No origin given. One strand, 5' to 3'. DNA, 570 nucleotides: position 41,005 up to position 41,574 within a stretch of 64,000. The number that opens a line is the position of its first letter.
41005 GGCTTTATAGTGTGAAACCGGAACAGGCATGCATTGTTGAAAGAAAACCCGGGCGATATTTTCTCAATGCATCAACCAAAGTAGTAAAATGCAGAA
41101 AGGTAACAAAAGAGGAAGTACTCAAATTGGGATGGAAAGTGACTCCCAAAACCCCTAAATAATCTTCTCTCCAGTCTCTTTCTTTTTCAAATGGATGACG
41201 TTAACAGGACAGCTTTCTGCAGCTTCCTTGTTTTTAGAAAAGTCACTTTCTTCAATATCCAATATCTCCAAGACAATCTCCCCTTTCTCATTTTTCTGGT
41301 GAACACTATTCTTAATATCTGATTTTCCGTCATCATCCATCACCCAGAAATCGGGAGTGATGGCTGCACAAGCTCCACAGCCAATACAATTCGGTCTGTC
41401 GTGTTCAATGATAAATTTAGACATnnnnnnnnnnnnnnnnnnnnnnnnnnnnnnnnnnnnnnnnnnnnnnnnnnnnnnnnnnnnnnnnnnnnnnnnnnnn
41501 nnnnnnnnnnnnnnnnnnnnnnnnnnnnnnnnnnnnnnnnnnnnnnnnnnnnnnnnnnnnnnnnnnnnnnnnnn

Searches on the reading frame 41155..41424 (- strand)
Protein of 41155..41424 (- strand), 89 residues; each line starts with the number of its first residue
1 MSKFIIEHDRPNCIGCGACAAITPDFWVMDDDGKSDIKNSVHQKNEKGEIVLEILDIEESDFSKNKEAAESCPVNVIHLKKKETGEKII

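Call 13: find_encoding_contigs(protein=window:41155-41424:-, flank=10000, max_places=6)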
Protein window:41155-41424:- (89 aa): 2 contigs read that carry it; 2 places shown.
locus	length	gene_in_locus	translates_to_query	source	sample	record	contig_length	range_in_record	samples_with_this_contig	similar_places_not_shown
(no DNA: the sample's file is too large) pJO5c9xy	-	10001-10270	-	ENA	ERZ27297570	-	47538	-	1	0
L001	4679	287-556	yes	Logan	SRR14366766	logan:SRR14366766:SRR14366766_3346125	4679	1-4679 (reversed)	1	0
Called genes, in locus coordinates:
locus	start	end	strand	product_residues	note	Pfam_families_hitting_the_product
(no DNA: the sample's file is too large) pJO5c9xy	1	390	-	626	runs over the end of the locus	-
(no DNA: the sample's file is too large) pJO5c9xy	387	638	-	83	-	-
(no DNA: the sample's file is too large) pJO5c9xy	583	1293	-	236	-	-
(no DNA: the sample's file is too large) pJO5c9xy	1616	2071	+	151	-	-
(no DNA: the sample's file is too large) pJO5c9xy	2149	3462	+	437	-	PF02881:SRP54_N, PF00448:SRP54, PF01656:CbiA (weak), PF02978:SRP_SPB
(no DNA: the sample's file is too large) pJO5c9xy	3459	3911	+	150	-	-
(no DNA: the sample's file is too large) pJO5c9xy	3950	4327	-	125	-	-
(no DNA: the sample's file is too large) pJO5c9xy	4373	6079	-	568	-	PF14716:HHH_8, PF14520:HHH_5, PF14792:DNA_pol_B_palm (weak), PF14791:DNA_pol_B_thumb, PF02811:PHP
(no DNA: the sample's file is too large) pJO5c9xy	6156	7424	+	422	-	PF27218:MJ0043_C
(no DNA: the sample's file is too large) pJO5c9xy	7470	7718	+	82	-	-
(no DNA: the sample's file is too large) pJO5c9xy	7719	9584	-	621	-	PF01078:Mg_chelatase (weak), PF20030:bpMoxR (faint), PF00004:AAA (faint), PF07728:AAA_5 (faint), PF00158:Sigma54_activat, PF20436:LonB_AAA-LID (weak), PF05362:Lon_C, PF13541:ChlI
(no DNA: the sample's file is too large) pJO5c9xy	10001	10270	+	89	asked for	PF13459:Fer4_15, PF13370:Fer4_13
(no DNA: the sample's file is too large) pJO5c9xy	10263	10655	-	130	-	-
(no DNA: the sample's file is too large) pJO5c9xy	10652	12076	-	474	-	PF07690:MFS_1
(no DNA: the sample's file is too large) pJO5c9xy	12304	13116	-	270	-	PF00483:NTP_transferase, PF12804:NTP_transf_3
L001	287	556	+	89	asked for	PF13459:Fer4_15, PF13370:Fer4_13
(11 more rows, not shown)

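Call 43: find_homologous_proteins(query=window:41155-41424:-, max_evalue=1e-10)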
Query window:41155-41424:- (89 aa): 398 proteins with E <= 1e-10 among 417 candidates; the best 120 are listed.
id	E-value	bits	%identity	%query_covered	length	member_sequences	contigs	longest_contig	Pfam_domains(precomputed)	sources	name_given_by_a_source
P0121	4.3e-53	195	100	100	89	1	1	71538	PF13459.12,PF13370.12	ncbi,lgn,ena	-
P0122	7.5e-47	175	87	100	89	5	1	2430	PF12838.13,PF13459.12,PF13370.12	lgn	-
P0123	2.4e-41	158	76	100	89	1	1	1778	PF12838.13,PF13459.12,PF13370.12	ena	-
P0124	1.5e-40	155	81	100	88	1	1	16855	PF12838.13,PF13459.12,PF13370.12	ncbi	-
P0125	4.8e-39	150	80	96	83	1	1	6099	PF13459.12,PF13370.12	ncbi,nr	ncbi:ferredoxin [Candidatus Woesearchaeota archaeon]|nr:ferredoxin [Candidatus Woesearchaeota archae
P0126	1.0e-31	127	66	100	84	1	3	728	PF12838.13,PF13459.12,PF13370.12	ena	-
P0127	8.7e-31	124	66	100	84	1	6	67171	PF12797.13,PF12837.13,PF00037.33,PF12838.13,PF13459.12,PF13237.12,PF13370.12,PF13187.12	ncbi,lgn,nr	ncbi:ferredoxin [Candidatus Woesearchaeota archaeon]|nr:ferredoxin [Candidatus Woesearchaeota archae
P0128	1.1e-30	123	66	100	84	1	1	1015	PF12838.13,PF13459.12,PF13370.12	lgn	-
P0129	1.3e-30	123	66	100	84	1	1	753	PF12838.13,PF13459.12,PF13370.12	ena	-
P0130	2.2e-30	123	65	100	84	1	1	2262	PF12838.13,PF13459.12,PF13370.12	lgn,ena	-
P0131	3.7e-30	122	68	98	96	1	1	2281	PF12838.13,PF13459.12,PF13370.12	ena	-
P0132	5.5e-30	121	66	100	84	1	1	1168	PF12837.13,PF12838.13,PF13459.12,PF13370.12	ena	-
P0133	6.1e-30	121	64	100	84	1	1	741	PF13459.12,PF13370.12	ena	-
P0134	7.8e-30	121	65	100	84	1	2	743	PF12838.13,PF13459.12,PF13370.12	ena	-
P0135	1.1e-29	120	66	100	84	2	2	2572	PF13459.12,PF13370.12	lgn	-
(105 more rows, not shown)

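Call 44: find_encoding_contigs(protein=P0124, flank=6000, max_places=2)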
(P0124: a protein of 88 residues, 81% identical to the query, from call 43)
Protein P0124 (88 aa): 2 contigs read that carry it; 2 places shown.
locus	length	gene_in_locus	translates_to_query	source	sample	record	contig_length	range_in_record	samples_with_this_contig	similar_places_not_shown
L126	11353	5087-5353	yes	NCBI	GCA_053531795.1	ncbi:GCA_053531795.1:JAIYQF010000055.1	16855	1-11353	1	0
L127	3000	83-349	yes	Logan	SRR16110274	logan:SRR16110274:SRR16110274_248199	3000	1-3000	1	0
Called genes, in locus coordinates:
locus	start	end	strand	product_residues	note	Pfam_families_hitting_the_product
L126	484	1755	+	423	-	PF01979:Amidohydro_1, PF07969:Amidohydro_3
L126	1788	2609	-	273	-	PF01261:AP_endonuc_2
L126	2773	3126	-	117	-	-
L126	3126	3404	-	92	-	-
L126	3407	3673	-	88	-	-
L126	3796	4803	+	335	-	PF01594:AI-2E_transport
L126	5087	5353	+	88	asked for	PF13459:Fer4_15, PF13370:Fer4_13, PF12838:Fer4_7 (faint)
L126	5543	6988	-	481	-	PF07690:MFS_1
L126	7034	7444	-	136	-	PF00892:EamA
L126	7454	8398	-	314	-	PF04014:MazE_antitoxin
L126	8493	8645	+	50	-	-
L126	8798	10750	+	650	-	PF02518:HATPase_c, PF00204:DNA_gyraseB, PF01751:Toprim, PF00986:DNA_gyraseB_C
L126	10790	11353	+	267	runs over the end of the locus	PF01015:Ribosomal_S3Ae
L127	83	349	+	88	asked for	PF13459:Fer4_15, PF13370:Fer4_13, PF12838:Fer4_7 (faint)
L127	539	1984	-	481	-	PF07690:MFS_1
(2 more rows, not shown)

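Call 45: find_encoding_contigs(protein=P0125, flank=6000, max_places=2)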
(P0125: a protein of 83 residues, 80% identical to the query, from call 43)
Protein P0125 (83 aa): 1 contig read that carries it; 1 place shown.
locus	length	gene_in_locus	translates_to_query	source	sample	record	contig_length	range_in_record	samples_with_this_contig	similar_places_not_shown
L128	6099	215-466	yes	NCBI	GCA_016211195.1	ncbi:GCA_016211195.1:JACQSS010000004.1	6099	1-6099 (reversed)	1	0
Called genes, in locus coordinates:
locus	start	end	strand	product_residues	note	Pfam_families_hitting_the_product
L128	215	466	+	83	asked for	PF13459:Fer4_15, PF13370:Fer4_13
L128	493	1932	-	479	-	PF07690:MFS_1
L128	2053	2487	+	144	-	-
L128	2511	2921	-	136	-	PF00892:EamA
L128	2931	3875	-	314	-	PF04014:MazE_antitoxin (faint)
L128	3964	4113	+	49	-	-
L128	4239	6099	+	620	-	PF02518:HATPase_c, PF00204:DNA_gyraseB, PF01751:Toprim, PF00986:DNA_gyraseB_C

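Call 46: find_encoding_contigs(protein=P0122, flank=3000, max_places=2)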
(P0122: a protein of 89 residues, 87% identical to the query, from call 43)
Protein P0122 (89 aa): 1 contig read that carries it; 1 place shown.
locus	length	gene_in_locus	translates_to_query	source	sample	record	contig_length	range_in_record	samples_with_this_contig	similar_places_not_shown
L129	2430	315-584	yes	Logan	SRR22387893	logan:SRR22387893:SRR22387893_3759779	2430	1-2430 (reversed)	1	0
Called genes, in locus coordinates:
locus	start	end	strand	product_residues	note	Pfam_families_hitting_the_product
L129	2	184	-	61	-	?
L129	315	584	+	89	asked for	PF13459:Fer4_15, PF13370:Fer4_13, PF12838:Fer4_7 (faint)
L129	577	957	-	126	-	-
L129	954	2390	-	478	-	PF07690:MFS_1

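Call 71: find_encoding_contigs(protein=P0127, flank=2500, max_places=8)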
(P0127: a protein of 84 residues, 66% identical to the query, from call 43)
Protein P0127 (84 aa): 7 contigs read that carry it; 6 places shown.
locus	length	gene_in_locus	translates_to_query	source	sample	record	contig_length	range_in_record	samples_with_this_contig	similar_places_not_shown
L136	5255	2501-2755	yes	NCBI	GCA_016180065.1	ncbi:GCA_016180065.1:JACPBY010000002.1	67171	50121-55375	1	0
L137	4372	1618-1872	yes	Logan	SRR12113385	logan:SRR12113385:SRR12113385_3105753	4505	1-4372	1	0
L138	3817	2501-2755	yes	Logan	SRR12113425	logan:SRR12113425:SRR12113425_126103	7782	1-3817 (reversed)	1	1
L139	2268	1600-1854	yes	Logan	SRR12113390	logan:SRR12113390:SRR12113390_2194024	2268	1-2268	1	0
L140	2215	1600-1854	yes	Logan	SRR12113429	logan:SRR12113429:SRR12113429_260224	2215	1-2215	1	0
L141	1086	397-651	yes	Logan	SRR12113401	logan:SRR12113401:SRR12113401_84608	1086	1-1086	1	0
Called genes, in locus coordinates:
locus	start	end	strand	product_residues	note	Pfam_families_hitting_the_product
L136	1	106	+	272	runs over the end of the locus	PF01458:SUFBD_core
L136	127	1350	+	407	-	PF00155:Aminotran_1_2 (weak), PF00266:Aminotran_5, PF01212:Beta_elim_lyase (weak), PF01053:Cys_Met_Meta_PP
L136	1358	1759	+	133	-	PF01592:NifU_N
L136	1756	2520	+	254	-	PF02463:SMC_N (faint), PF00005:ABC_tran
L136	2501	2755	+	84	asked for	PF13187:Fer4_9 (faint), PF00037:Fer4 (faint), PF12797:Fer4_2 (weak), PF12837:Fer4_6 (weak), PF13237:Fer4_10 (faint), PF13459:Fer4_15, PF13370:Fer4_13, PF12838:Fer4_7 (weak)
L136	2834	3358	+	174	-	-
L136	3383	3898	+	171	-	PF11848:DUF3368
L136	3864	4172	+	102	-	-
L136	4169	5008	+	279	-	PF01261:AP_endonuc_2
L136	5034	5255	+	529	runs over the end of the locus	PF11617:Cu-binding_MopE (faint)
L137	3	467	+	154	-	?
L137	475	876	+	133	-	PF01592:NifU_N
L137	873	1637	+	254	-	PF02463:SMC_N (faint), PF00005:ABC_tran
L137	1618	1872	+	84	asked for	PF13187:Fer4_9 (faint), PF00037:Fer4 (faint), PF12797:Fer4_2 (weak), PF12837:Fer4_6 (weak), PF13237:Fer4_10 (faint), PF13459:Fer4_15, PF13370:Fer4_13, PF12838:Fer4_7 (weak)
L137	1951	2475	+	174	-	-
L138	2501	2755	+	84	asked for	PF13187:Fer4_9 (faint), PF00037:Fer4 (faint), PF12797:Fer4_2 (weak), PF12837:Fer4_6 (weak), PF13237:Fer4_10 (faint), PF13459:Fer4_15, PF13370:Fer4_13, PF12838:Fer4_7 (weak)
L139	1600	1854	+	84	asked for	PF13187:Fer4_9 (faint), PF00037:Fer4 (faint), PF12797:Fer4_2 (weak), PF12837:Fer4_6 (weak), PF13237:Fer4_10 (faint), PF13459:Fer4_15, PF13370:Fer4_13, PF12838:Fer4_7 (weak)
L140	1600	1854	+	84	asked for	PF13187:Fer4_9 (faint), PF00037:Fer4 (faint), PF12797:Fer4_2 (weak), PF12837:Fer4_6 (weak), PF13237:Fer4_10 (faint), PF13459:Fer4_15, PF13370:Fer4_13, PF12838:Fer4_7 (weak)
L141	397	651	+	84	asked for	PF13187:Fer4_9 (faint), PF00037:Fer4 (faint), PF12797:Fer4_2 (weak), PF12837:Fer4_6 (weak), PF13237:Fer4_10 (faint), PF13459:Fer4_15, PF13370:Fer4_13, PF12838:Fer4_7 (weak)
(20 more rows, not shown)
